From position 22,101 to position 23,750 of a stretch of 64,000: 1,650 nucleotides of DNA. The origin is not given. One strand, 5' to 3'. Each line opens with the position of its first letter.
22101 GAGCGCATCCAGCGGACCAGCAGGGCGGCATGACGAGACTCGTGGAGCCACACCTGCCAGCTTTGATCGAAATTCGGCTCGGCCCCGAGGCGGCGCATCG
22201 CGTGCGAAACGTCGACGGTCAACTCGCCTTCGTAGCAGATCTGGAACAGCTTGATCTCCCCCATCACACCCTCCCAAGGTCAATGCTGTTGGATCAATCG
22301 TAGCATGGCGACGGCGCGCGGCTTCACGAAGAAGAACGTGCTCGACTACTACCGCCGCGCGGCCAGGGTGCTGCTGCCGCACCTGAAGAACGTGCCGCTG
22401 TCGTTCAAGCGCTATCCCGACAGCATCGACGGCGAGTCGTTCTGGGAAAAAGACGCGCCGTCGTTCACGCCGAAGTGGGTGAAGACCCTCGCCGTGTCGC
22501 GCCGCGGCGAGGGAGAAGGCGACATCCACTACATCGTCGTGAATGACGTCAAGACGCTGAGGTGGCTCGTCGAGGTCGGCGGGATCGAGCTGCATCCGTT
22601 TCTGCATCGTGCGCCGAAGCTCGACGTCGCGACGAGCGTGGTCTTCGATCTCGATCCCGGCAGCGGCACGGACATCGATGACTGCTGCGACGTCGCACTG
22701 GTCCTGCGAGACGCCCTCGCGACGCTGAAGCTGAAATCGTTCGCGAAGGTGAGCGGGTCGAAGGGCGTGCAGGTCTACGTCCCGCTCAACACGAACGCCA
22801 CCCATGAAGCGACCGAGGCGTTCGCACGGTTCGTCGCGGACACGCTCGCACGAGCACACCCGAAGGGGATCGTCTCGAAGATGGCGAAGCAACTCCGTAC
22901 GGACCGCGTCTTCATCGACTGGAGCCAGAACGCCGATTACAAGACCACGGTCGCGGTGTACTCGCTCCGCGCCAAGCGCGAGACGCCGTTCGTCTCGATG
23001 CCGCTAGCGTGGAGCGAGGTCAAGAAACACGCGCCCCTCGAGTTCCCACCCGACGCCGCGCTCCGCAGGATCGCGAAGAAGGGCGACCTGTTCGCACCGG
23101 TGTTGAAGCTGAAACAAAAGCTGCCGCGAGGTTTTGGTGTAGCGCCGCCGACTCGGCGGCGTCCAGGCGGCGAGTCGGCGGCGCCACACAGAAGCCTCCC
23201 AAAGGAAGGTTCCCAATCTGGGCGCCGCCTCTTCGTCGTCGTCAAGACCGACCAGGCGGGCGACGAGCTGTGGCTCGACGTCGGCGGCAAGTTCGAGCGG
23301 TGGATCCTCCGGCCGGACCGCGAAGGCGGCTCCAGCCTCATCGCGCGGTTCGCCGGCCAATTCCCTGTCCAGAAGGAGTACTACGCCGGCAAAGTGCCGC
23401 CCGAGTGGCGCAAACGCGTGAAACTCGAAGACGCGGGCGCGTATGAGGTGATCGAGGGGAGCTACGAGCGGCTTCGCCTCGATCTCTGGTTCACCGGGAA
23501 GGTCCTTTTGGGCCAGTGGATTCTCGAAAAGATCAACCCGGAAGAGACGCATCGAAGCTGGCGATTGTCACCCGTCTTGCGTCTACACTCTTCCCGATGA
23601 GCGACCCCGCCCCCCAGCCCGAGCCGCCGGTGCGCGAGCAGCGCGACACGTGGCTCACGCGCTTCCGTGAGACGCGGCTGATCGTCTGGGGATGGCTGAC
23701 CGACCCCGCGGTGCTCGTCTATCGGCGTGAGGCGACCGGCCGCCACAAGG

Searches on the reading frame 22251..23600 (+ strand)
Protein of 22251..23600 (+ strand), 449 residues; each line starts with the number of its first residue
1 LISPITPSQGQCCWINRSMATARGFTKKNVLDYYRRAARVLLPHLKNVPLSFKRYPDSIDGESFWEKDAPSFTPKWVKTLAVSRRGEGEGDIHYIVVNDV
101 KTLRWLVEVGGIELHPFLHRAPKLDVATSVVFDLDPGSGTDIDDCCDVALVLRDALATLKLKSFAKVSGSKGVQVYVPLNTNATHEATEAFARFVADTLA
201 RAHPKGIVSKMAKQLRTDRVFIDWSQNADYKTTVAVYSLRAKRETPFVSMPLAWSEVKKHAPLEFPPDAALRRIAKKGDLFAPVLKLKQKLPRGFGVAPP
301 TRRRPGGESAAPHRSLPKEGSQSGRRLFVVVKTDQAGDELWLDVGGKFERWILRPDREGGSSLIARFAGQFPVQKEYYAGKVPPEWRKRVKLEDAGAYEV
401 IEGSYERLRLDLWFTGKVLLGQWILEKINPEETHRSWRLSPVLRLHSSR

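Call 4: search_protein_families(library=pfam, proteins=[window:22251-23600:+], max_evalue=0.1)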
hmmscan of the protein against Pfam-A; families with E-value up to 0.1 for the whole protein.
window:22251-23600:+ (449 aa): 1 family
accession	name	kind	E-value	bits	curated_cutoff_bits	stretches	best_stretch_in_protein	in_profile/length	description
PF21686.3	LigD_Prim-Pol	-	6.5e-80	268.8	27.4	1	26-281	1-254/254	LigD, primase-polymerase domain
